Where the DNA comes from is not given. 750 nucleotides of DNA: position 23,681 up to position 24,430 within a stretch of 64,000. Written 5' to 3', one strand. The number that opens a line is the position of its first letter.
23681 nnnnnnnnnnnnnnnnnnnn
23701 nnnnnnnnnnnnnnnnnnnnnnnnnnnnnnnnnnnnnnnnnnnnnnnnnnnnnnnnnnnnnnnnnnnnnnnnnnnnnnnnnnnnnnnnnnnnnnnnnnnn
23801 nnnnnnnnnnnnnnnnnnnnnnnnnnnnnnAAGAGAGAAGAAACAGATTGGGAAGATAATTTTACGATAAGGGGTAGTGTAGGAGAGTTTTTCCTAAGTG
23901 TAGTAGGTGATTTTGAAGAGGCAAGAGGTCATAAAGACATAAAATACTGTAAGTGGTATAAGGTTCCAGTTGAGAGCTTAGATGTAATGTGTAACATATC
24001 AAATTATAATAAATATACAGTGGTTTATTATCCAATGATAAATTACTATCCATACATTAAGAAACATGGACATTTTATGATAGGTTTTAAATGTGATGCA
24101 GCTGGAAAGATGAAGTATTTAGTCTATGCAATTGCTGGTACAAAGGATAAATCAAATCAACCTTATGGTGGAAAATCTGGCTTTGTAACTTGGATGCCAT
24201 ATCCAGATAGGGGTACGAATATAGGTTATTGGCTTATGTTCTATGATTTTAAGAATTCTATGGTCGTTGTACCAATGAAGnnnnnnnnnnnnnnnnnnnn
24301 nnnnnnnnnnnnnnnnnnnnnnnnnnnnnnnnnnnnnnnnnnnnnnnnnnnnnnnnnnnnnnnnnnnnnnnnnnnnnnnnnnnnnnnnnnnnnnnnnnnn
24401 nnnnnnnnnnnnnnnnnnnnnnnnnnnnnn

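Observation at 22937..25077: Unrecognised two-gene unit after rsmA: a tandem-repeat, acidic-core protein plus a membrane protein, where Bacillus has yabG–veg–sspF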

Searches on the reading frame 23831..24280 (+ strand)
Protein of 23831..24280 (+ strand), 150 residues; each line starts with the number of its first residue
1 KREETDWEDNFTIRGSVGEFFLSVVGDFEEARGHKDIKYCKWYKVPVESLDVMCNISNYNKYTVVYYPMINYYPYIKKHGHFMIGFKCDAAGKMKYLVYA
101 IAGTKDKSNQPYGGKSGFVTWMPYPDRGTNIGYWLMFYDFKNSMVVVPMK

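Call 36: predict_structure(alignment_id=A2)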
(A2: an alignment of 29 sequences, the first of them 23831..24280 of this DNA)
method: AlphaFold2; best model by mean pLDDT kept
length: 150 residues; sequences in the alignment: 29
mean_pLDDT: 88.4   pTM: 0.84
mean pLDDT of the five models: 88.4, 87.3, 83.8, 78.0, 74.8
residues with pLDDT >= 90: 103; 70-90: 37; 50-70: 6; < 50: 4
segments of 3 or more residues with pLDDT < 50: 1-4
pLDDT, mean of each block of 10 residues (from residue 1): 54 93 94 84 94 91 93 93 95 95 91 88 83 93 84
secondary structure, 60 per line:
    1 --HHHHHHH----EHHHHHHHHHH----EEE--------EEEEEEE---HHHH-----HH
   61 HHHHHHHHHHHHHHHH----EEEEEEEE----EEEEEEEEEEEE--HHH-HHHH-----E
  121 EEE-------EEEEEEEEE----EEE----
elements in order: H3-9 H15-24 E29-31 E40-46 H50-53 H59-76 E81-88 E93-104 H111-114 E120-123 E131-139 E144-146

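Call 47: search_protein_representatives(alignment_id=A2)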
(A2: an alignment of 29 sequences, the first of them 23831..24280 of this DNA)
Query: 29 sequences, 150 profile positions. Proteins with E-value up to 0.001 (for the whole library): 246; up to 1e-10: 140; up to 1e-30: 83. The best 150 are listed.
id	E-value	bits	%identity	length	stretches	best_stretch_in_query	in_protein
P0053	5.6e-72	257.1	-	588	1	4-150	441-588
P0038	3.6e-71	254.5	-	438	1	3-150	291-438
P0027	5.3e-70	250.7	-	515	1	6-150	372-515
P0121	1.0e-69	249.8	-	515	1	4-150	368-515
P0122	4.6e-69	247.6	-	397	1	8-150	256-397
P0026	6.6e-69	247.1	-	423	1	5-149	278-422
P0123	1.4e-68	246.1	-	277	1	8-150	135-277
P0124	1.6e-68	245.9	-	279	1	4-150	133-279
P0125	3.4e-68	244.8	-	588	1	4-150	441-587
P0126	9.5e-66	236.9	-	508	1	3-149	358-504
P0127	6.0e-65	234.3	-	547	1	3-150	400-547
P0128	1.3e-64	233.2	-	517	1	5-150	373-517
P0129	1.8e-64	232.7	-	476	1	5-150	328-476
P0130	8.6e-64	230.5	-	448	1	8-150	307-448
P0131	8.7e-64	230.5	-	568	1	6-150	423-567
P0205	5.4e-23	98.1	-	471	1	16-150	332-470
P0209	1.9e-20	89.8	-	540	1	13-148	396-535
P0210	3.1e-20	89.2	-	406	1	13-150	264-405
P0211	3.4e-20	89.0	-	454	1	8-140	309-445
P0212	3.8e-20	88.9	-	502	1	6-149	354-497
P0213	1.3e-19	87.1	-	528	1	13-150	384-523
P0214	2.0e-19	86.5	-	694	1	13-148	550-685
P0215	6.2e-19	84.9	-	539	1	16-147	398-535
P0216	1.9e-18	83.3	-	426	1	15-147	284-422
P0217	4.8e-18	82.0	-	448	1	19-145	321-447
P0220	1.1e-17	80.9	-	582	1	17-148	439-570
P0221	1.4e-17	80.5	-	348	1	10-142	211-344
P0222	6.8e-17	78.3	-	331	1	13-144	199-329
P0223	5.1e-16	75.5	-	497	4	78-141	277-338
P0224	8.9e-16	74.7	-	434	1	13-139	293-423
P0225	1.2e-15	74.3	-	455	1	16-149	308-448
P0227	3.3e-15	72.8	-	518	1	15-149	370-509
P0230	1.1e-14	71.1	-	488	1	11-150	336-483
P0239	3.0e-13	66.4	-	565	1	11-149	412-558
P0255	1.0e-10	58.2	-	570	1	15-149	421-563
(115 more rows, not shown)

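Call 49: search_protein_families(library=pfam, proteins=[P0205, P0209, P0210, P0212, P0214, P0220, P0223, P0230, P0239, P0255], max_evalue=0.01)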
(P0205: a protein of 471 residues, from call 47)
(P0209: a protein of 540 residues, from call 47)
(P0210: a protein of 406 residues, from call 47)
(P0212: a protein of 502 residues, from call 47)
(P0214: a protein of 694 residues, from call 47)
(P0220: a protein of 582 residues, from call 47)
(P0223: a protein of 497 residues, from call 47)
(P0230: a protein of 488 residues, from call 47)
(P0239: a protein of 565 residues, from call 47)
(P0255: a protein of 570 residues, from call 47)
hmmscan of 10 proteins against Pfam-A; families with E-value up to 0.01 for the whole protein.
P0205 (471 aa): 0 families

P0209 (540 aa): 1 family
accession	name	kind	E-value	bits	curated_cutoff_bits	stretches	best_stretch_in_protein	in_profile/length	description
PF25538.1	DUF7922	-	3e-09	37.4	25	1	10-120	5-109/136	Domain of unknown function (DUF7922)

P0210 (406 aa): 0 families

P0212 (502 aa): 1 family
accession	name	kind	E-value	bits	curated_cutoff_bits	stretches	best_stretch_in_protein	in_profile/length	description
PF25538.1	DUF7922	-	2.4e-10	41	25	1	22-125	18-119/136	Domain of unknown function (DUF7922)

P0214 (694 aa): 1 family
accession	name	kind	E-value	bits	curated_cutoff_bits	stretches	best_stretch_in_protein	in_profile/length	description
PF25538.1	DUF7922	-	4.7e-11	43.2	25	1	11-126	8-120/136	Domain of unknown function (DUF7922)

P0220 (582 aa): 1 family
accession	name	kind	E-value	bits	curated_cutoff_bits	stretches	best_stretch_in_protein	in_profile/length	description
PF25538.1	DUF7922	-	1.1e-12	48.5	25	1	10-126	7-120/136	Domain of unknown function (DUF7922)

P0223 (497 aa): 0 families

P0230 (488 aa): 0 families

P0239 (565 aa): 0 families

P0255 (570 aa): 0 families

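Call 50: list_cluster_members(proteins=[P0205, P0209, P0210, P0212, P0214, P0220, P0223, P0230, P0239, P0255])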
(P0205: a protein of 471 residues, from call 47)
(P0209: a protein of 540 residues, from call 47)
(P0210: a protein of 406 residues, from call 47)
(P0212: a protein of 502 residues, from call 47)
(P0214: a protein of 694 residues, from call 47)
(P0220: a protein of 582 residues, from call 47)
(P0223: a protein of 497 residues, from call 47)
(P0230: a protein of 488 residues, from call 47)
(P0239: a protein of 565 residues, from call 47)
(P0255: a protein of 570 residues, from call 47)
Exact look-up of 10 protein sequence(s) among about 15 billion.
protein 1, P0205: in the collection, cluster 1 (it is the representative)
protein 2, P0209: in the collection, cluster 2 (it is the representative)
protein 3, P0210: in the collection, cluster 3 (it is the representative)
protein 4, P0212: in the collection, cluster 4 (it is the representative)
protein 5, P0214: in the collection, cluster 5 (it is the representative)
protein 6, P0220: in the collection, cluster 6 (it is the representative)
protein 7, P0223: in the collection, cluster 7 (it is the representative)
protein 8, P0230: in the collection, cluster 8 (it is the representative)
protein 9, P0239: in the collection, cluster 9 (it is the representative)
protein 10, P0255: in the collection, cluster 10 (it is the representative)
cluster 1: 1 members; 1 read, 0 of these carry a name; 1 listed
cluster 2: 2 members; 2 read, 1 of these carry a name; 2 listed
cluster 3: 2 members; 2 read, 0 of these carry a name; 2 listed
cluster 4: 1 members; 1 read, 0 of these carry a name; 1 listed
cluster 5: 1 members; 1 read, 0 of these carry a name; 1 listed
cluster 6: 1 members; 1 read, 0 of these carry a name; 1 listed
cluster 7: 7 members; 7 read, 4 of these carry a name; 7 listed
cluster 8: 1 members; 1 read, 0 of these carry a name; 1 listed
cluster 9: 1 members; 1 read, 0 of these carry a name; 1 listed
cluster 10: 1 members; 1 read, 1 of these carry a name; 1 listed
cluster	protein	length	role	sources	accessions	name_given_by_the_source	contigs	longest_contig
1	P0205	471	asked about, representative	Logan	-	-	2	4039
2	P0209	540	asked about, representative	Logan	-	-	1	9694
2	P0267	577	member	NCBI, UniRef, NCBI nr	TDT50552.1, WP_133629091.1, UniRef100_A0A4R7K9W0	hypothetical protein [Fonticella tunisiensis] | BAH domain-containing protein n=1 Tax=Fonticella tunisiensis TaxID=1096341 ...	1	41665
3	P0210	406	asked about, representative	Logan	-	-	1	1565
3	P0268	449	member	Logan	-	-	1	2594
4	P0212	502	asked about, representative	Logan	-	-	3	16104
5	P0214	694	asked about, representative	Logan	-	-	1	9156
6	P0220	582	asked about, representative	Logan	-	-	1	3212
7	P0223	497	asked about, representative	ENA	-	-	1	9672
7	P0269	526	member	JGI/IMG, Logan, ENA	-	hypothetical protein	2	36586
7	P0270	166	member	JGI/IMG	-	hypothetical protein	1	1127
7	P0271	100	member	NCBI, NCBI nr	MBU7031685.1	MAG: hypothetical protein HXS53_04075, partial [Theionarchaea archaeon] | hypothetical protein [Theionarchaea archaeon]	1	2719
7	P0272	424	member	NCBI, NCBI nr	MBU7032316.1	MAG: hypothetical protein HXS53_07275, partial [Theionarchaea archaeon] | hypothetical protein [Theionarchaea archaeon]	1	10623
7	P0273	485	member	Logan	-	-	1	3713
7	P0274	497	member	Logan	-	-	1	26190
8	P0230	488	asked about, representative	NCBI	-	-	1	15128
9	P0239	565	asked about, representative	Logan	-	-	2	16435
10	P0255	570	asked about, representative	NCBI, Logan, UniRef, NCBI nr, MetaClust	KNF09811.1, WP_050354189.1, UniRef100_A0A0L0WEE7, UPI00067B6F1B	hypothetical protein CLPU_2c02630 [Gottschalkia purinilytica] | Uncharacterized protein n=1 Tax=Gottschalkia purinilytica TaxID=1503 ... | hypothetical protein [Gottschalkia purinilytica]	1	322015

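Call 51: find_encoding_contigs(protein=P0255, flank=8000, max_places=2)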
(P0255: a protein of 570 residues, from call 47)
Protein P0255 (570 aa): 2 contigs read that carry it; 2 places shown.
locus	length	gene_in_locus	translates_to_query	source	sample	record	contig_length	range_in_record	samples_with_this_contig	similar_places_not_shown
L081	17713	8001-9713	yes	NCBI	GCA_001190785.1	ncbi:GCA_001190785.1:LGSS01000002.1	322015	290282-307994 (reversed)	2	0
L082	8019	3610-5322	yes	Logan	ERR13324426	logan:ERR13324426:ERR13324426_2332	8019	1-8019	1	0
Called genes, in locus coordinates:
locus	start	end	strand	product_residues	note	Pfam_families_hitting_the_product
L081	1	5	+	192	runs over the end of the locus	PF07670:Gate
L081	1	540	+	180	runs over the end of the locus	PF07670:Gate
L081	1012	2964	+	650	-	PF00133:tRNA-synt_1, PF01406:tRNA-synt_1e, PF09334:tRNA-synt_1g, PF00133:tRNA-synt_1, PF08264:Anticodon_1 (weak), PF19303:Anticodon_3 (weak), PF01588:tRNA_bind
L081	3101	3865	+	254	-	PF01026:TatD_DNase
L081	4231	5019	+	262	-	-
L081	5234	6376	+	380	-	PF03990:DUF348, PF07501:G5, PF06725:3D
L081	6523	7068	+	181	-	PF01751:Toprim, PF13662:Toprim_4 (weak), PF13331:DUF4093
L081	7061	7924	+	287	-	PF00398:RrnaAD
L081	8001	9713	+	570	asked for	-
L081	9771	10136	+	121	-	PF01022:HTH_5, PF12840:HTH_20 (weak)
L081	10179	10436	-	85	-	PF10719:ComFB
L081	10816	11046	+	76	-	PF13192:Thioredoxin_3 (faint), PF00462:Glutaredoxin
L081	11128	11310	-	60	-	PF08984:DUF1858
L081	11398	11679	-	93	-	-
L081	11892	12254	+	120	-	PF04020:Phage_holin_4_2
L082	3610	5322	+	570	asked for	-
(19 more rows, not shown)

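Call 52: find_encoding_contigs(protein=P0267, flank=8000, max_places=2)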
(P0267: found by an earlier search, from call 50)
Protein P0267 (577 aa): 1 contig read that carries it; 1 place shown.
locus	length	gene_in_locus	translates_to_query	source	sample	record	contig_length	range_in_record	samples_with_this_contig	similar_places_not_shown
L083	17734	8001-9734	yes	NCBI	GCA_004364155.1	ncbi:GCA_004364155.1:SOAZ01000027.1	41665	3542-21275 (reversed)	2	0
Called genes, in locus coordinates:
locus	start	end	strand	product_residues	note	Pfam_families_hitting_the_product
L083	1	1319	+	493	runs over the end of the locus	PF06271:RDD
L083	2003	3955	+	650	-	PF00133:tRNA-synt_1, PF01406:tRNA-synt_1e, PF09334:tRNA-synt_1g, PF00133:tRNA-synt_1, PF19303:Anticodon_3, PF01588:tRNA_bind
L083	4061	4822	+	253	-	PF01026:TatD_DNase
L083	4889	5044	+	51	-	-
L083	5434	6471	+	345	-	PF03990:DUF348, PF07501:G5, PF06725:3D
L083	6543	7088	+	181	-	PF01751:Toprim, PF13662:Toprim_4 (weak), PF13331:DUF4093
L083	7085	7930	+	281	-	PF00398:RrnaAD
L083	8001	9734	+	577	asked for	PF25538:DUF7922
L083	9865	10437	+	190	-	-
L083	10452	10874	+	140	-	-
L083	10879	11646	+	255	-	PF01790:LGT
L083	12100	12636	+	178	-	PF13302:Acetyltransf_3, PF13420:Acetyltransf_4, PF00583:Acetyltransf_1, PF13673:Acetyltransf_10 (weak), PF13508:Acetyltransf_7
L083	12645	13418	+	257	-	-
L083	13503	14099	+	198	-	-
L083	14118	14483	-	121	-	-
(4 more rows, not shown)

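Call 63: list_cluster_members(proteins=[P0211, P0213, P0215, P0216, P0217, P0221, P0222, P0224, P0225, P0227])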
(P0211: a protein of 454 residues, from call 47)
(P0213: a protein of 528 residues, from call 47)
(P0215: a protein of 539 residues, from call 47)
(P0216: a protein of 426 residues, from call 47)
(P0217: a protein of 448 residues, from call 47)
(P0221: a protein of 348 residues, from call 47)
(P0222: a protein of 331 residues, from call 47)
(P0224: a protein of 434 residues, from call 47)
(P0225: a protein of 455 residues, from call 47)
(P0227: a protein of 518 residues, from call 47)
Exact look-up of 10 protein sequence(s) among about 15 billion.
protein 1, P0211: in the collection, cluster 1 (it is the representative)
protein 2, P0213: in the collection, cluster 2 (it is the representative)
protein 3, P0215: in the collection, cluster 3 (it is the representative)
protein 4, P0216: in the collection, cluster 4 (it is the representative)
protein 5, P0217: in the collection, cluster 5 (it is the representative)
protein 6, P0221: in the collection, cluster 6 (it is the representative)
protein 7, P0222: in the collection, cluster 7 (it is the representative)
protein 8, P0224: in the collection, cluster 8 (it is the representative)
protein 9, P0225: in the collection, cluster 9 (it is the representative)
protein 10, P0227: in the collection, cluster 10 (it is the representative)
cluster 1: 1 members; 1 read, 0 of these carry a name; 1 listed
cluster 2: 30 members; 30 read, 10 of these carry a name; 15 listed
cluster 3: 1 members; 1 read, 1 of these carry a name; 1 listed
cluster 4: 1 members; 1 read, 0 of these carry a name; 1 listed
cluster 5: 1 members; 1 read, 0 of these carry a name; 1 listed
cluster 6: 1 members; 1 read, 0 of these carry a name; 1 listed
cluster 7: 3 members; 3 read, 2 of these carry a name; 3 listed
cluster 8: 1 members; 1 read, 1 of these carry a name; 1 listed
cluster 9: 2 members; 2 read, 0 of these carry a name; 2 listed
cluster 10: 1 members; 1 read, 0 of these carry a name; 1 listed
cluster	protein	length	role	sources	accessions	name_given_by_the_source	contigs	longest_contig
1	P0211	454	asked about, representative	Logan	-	-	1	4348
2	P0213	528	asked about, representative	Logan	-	-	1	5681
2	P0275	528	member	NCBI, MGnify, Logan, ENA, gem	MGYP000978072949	FL=1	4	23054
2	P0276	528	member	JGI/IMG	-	hypothetical protein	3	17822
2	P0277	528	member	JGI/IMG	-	hypothetical protein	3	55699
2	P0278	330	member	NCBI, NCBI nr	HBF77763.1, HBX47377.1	MAG TPA: hypothetical protein DEF85_00540, partial [Clostridiaceae bacterium] | hypothetical protein [Clostridiaceae bacterium]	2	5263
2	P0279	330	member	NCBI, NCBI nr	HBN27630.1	MAG TPA: hypothetical protein DD421_01115, partial [Clostridiaceae bacterium] | hypothetical protein [Clostridiaceae bacterium]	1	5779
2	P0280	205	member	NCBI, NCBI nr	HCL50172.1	MAG TPA: hypothetical protein DHW76_04125, partial [Clostridiaceae bacterium] | hypothetical protein [Clostridiaceae bacterium]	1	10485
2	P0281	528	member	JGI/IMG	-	hypothetical protein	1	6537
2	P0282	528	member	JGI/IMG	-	hypothetical protein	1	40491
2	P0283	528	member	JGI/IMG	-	hypothetical protein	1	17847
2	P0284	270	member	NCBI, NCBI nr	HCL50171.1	MAG TPA: hypothetical protein DHW76_04120, partial [Clostridiaceae bacterium] | hypothetical protein [Clostridiaceae bacterium]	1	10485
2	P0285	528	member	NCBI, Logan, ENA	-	-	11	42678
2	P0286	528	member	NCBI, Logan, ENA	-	-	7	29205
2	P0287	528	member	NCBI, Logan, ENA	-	-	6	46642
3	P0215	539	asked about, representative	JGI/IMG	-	hypothetical protein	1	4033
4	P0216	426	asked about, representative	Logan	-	-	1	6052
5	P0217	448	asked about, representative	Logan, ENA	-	-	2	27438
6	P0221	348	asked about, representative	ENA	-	-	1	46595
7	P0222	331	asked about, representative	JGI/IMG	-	-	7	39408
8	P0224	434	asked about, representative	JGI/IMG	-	hypothetical protein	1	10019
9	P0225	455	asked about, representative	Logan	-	-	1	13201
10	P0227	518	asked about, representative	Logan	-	-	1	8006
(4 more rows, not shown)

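Call 64: find_homologous_proteins(query=P0255, max_evalue=0.001)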
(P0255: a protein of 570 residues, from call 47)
Query P0255 (570 aa): 18 proteins with E <= 0.001 among 8000 candidates.
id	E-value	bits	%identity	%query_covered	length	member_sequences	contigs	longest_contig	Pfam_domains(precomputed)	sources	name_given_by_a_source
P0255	0.0e+0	1244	100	100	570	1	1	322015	-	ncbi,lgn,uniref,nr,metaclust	ncbi:hypothetical protein CLPU_2c02630 [Gottschalkia purinilytica]|uniref:Uncharacterized protein n=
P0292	8.8e-112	393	51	23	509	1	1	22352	-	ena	-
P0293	1.8e-106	375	60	34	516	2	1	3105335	-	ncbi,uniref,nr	ncbi:hypothetical protein [Gottschalkia acidurici]|uniref:hypothetical protein n=1 Tax=Clostridium a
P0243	2.4e-102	362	59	32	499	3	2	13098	-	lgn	-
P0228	5.7e-96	341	68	26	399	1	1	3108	-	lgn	-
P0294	1.6e-88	316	56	29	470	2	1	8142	-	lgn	-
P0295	7.4e-73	264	34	37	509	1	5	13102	PF25538.1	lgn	-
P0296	5.1e-71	258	55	26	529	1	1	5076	PF25538.1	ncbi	-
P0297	6.8e-45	172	46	26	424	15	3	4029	-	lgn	-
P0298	5.2e-44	169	41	26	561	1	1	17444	PF25538.1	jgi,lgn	-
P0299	1.6e-41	161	46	26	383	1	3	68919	-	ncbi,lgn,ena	-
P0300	9.2e-41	158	49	27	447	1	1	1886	-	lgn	-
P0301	3.6e-40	157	37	40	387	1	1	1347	-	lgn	-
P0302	5.0e-19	87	39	5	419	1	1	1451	-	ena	-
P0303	1.9e-18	85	31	48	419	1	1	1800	-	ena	-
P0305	2.6e-18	84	31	48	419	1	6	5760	-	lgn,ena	-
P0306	6.0e-8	50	26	39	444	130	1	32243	-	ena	-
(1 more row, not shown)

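Call 68: list_cluster_members(proteins=[P0306, P0303, P0305, P0302, P0297, P0299, P0295, P0296, P0298, P0292])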
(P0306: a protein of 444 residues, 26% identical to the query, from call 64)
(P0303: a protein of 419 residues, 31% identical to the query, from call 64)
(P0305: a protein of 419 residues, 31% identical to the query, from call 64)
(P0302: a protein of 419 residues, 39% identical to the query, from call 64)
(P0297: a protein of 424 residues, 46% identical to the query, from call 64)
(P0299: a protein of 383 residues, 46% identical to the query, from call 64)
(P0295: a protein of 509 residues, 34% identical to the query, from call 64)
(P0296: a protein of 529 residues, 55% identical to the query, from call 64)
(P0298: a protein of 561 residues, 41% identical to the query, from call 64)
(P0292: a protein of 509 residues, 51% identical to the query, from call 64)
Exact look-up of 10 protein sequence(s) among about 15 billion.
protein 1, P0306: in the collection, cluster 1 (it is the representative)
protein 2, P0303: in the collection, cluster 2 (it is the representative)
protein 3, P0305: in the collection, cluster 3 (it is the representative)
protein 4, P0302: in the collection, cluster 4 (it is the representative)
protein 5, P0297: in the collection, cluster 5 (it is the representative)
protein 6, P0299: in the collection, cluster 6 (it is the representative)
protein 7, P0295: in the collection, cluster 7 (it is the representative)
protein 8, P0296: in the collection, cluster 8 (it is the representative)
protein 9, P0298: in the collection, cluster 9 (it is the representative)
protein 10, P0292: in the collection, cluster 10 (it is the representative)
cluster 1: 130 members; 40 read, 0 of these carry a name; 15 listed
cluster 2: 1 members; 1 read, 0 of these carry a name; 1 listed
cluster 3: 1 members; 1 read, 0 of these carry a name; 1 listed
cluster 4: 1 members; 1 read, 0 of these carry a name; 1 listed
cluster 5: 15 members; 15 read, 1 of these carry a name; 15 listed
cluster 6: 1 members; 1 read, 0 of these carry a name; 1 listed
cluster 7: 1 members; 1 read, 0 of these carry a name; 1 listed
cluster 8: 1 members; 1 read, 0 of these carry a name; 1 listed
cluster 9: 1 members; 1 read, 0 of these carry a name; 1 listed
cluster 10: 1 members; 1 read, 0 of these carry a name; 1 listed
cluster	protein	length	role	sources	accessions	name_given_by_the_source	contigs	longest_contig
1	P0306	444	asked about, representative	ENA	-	-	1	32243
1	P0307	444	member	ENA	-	-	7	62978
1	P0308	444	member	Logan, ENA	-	-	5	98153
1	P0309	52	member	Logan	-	-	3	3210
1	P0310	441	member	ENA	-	-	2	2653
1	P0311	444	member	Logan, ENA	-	-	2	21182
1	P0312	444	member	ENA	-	-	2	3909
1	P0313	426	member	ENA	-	-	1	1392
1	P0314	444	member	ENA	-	-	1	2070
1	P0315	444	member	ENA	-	-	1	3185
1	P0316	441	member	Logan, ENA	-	-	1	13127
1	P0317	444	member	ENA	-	-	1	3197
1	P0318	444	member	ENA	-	-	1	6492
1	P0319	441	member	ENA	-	-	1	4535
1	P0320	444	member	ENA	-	-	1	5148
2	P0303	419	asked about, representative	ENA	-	-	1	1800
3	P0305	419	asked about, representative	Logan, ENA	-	-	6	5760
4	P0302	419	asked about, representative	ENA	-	-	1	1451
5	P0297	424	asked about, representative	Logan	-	-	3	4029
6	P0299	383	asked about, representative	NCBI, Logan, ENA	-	-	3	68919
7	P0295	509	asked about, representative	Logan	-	-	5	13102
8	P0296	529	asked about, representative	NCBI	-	-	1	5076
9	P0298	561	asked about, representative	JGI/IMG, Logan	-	-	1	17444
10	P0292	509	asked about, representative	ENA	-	-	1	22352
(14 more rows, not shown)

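Call 69: find_homologous_proteins(query=P0306, max_evalue=0.001)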
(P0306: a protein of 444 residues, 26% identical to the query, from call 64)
Query P0306 (444 aa): 484 proteins with E <= 0.001 among 6106 candidates; the best 120 are listed.
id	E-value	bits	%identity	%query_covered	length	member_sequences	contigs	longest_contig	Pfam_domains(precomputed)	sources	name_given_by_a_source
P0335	0.0e+0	1015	84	96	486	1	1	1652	-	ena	-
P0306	3.0e-290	980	100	100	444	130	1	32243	-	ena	-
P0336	5.6e-256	868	86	100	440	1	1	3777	-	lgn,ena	-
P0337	7.5e-256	867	91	100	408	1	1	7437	-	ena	-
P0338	7.7e-255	864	85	100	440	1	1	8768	-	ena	-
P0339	1.5e-249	846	87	100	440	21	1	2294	-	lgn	-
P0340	1.1e-234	797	81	100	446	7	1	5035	-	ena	-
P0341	6.0e-222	755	76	100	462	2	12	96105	-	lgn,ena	-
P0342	5.6e-221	752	76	100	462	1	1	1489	-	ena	-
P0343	1.5e-219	748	76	100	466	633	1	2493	-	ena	-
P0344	2.8e-211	720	70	100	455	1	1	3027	-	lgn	-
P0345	1.1e-210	718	73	100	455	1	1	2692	-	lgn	-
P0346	6.4e-210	716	70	100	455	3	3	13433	-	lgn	-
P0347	1.6e-193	662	68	100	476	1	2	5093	-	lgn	-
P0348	1.8e-179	615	73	86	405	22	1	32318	-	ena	-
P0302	1.3e-139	484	72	38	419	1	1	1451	-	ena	-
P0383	5.1e-137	476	71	38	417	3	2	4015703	-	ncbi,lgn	ncbi:hypothetical protein TVTCOM_01990 [Terrisporobacter vanillatitrophus]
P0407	8.9e-135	468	56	100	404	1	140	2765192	-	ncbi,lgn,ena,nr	ncbi:MAG: hypothetical protein E6X43_00030 [Peptostreptococcaceae bacterium]|nr:hypothetical protein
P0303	2.7e-134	467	54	100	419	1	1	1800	-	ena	-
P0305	3.7e-134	466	72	38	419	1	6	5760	-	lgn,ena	-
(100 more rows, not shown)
